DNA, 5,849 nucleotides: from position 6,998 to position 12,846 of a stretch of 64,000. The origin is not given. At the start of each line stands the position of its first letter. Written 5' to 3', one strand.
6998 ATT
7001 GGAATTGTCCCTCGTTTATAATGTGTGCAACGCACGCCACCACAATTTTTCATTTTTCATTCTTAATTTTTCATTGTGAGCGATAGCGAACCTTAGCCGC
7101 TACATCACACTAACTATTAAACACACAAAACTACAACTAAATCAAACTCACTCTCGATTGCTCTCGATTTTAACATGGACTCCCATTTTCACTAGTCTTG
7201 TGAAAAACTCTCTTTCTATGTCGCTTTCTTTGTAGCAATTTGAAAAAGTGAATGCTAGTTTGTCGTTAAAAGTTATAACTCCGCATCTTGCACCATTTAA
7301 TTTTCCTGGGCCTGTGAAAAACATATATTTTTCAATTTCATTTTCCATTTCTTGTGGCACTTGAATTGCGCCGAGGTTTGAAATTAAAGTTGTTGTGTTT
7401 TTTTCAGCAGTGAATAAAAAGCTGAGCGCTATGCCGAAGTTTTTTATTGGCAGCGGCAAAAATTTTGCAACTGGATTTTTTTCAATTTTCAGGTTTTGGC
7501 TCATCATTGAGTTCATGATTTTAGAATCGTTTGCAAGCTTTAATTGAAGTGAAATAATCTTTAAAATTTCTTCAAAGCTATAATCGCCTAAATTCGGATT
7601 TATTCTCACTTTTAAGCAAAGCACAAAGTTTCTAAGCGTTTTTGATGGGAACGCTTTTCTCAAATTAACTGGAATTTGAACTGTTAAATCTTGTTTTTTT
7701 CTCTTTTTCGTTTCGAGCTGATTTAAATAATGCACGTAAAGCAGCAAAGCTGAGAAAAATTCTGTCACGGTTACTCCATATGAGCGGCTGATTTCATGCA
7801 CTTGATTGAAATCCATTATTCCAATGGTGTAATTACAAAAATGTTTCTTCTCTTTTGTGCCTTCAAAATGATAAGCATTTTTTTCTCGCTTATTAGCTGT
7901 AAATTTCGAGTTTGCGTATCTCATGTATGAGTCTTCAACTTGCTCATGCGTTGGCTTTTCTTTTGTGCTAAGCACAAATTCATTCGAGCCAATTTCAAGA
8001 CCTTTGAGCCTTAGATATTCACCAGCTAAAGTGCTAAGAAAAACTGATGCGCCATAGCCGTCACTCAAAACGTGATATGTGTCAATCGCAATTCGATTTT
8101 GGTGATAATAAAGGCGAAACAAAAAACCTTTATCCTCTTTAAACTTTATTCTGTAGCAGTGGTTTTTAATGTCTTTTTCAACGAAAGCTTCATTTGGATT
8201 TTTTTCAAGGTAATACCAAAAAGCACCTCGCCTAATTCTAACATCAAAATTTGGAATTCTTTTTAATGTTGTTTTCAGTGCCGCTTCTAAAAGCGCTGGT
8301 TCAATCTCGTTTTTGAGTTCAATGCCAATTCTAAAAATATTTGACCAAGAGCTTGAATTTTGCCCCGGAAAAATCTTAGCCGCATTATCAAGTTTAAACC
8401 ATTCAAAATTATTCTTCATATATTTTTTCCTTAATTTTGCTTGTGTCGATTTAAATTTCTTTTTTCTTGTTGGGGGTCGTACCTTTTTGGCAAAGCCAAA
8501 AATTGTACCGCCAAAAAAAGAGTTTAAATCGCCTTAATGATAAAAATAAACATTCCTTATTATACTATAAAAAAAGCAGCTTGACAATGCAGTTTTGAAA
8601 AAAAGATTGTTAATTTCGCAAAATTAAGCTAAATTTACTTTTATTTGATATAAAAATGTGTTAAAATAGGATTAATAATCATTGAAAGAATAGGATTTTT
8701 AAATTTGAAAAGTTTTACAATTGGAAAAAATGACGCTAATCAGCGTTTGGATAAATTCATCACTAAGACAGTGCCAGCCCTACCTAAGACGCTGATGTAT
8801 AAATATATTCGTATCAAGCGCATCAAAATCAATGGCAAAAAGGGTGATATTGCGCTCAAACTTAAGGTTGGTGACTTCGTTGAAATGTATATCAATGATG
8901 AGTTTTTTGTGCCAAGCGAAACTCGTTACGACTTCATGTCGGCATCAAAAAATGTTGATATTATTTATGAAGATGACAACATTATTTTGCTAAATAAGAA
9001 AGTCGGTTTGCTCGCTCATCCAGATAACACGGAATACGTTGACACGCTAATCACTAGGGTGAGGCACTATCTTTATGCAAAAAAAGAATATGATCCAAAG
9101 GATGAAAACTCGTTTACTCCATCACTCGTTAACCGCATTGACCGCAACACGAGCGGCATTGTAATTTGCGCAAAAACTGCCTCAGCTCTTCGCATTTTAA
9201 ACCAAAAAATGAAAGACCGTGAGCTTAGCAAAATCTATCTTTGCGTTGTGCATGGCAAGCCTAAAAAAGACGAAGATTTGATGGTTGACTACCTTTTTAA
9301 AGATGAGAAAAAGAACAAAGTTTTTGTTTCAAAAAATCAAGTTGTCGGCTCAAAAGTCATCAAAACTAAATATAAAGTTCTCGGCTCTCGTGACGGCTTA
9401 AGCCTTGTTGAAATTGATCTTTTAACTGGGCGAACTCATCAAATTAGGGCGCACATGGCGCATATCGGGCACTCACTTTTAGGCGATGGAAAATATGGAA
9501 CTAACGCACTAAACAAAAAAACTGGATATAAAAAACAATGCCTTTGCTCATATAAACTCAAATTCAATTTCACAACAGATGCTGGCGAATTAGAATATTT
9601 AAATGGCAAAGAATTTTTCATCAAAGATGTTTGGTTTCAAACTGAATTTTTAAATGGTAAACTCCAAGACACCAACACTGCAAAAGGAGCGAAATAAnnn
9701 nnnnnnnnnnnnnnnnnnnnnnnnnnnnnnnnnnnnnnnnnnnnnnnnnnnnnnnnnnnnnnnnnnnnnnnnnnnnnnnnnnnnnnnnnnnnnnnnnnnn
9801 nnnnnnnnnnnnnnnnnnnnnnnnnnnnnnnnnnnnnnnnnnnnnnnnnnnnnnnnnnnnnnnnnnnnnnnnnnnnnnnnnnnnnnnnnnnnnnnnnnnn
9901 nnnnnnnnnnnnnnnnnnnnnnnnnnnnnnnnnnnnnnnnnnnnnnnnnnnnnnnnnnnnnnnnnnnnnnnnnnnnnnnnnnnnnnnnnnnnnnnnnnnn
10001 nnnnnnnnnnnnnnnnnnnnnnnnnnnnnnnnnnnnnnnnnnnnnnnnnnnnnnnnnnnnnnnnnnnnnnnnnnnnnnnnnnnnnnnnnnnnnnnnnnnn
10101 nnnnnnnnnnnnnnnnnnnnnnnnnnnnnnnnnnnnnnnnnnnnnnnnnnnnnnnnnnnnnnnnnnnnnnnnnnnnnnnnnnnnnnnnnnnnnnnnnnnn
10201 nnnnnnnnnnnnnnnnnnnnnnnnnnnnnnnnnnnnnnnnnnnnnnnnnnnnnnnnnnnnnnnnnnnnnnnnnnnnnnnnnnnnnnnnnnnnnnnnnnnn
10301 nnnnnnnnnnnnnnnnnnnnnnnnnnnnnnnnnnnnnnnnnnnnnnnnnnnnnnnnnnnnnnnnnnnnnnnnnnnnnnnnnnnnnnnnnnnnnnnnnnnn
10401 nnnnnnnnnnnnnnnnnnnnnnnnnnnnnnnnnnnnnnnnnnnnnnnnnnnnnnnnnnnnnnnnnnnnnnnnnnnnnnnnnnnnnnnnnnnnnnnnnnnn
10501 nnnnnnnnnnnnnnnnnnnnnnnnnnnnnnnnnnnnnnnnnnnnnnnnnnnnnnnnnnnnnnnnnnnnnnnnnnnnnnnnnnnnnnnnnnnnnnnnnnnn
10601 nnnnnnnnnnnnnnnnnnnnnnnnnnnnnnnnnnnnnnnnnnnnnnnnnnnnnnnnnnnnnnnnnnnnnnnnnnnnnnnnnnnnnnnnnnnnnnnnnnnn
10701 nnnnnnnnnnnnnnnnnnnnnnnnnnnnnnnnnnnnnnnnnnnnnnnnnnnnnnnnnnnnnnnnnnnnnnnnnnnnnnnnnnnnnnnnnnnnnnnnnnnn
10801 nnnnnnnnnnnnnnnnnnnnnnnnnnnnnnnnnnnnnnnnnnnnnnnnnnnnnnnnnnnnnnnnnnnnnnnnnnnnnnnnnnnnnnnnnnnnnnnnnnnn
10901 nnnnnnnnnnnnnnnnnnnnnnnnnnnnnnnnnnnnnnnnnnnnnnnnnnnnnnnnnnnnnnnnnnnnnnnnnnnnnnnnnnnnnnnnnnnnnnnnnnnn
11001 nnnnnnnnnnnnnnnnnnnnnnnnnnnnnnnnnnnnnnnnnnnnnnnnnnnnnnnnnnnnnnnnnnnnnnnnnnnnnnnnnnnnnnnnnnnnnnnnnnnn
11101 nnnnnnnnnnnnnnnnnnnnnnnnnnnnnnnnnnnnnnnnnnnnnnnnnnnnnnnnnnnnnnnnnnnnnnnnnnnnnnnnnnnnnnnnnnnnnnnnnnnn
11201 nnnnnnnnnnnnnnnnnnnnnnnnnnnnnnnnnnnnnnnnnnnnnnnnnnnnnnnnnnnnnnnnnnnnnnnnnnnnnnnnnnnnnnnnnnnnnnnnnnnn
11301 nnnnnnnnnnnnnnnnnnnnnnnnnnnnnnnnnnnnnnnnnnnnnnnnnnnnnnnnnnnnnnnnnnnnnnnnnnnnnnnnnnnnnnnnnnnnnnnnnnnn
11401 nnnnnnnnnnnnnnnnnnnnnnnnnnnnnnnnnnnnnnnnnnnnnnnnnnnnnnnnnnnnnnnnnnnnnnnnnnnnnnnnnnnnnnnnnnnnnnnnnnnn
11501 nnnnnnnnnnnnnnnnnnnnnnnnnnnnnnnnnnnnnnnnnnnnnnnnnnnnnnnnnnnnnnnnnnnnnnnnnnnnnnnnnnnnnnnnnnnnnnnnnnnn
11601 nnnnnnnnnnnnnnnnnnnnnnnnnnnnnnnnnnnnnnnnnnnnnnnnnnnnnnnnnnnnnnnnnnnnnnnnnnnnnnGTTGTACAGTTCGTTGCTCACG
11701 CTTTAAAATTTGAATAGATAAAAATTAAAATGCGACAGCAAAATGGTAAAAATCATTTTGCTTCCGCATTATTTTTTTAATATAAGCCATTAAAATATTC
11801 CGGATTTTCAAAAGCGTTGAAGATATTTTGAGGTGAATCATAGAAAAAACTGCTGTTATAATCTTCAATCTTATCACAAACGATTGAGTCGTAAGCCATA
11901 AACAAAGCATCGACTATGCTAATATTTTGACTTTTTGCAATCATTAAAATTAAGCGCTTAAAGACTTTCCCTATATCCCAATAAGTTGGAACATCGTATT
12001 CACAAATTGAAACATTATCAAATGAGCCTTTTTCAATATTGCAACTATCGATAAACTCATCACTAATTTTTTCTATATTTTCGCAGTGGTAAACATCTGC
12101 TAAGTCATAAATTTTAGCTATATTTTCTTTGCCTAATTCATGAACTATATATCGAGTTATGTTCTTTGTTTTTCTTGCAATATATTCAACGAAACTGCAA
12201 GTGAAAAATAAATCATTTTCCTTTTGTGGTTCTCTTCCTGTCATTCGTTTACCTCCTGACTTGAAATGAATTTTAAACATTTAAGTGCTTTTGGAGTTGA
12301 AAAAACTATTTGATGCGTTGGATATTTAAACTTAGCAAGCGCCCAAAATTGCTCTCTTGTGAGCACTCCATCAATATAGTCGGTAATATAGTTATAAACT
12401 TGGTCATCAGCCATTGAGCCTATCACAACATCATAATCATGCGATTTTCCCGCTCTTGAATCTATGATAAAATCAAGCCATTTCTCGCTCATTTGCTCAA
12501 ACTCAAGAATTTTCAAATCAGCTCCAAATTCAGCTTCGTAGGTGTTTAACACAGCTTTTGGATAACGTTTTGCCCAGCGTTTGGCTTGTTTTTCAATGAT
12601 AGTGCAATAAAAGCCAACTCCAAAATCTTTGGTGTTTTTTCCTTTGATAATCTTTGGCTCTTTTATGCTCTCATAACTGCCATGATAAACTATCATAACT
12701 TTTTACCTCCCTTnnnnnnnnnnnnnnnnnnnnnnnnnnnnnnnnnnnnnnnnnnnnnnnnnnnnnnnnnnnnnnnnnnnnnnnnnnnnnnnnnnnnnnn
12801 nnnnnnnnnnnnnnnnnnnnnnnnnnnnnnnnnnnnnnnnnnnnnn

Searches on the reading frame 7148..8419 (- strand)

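Call 65: search_protein_families(library=pfam, proteins=[window:7148-8419:-], max_evalue=0.00001)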
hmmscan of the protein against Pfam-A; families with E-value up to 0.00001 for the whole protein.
window:7148-8419:- (423 aa): 1 family
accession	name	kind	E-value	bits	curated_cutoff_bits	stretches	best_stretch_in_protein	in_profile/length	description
PF07247.17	AATase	-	2e-06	27.1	22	0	179-387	249-470/500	Alcohol acetyltransferase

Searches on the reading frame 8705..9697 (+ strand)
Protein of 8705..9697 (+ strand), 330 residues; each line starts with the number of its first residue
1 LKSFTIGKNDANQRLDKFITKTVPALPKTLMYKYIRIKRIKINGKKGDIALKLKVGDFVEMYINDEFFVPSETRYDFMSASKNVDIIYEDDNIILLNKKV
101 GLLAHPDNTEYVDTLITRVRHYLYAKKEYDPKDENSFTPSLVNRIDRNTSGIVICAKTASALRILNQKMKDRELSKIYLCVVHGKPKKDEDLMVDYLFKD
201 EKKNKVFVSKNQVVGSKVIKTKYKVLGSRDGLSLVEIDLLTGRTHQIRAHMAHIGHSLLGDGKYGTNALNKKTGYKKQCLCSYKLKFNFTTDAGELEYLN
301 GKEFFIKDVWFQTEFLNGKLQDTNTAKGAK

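Call 65: search_protein_families(library=pfam, proteins=[window:8705-9697:+], max_evalue=0.00001)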
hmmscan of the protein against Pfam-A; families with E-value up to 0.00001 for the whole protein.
window:8705-9697:+ (330 aa): 1 family
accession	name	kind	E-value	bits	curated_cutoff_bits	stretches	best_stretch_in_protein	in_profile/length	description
PF00849.27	PseudoU_synth_2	-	4.7e-34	118.3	26.8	1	92-253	1-152/152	RNA pseudouridylate synthase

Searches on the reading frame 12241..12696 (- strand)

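Call 65: search_protein_families(library=pfam, proteins=[window:12241-12696:-], max_evalue=0.00001)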
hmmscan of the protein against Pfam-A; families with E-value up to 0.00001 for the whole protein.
window:12241-12696:- (151 aa): 1 family
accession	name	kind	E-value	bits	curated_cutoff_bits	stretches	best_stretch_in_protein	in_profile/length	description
PF13151.12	DUF3990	-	2.1e-50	170.8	32.2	1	1-143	1-152/152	Protein of unknown function (DUF3990)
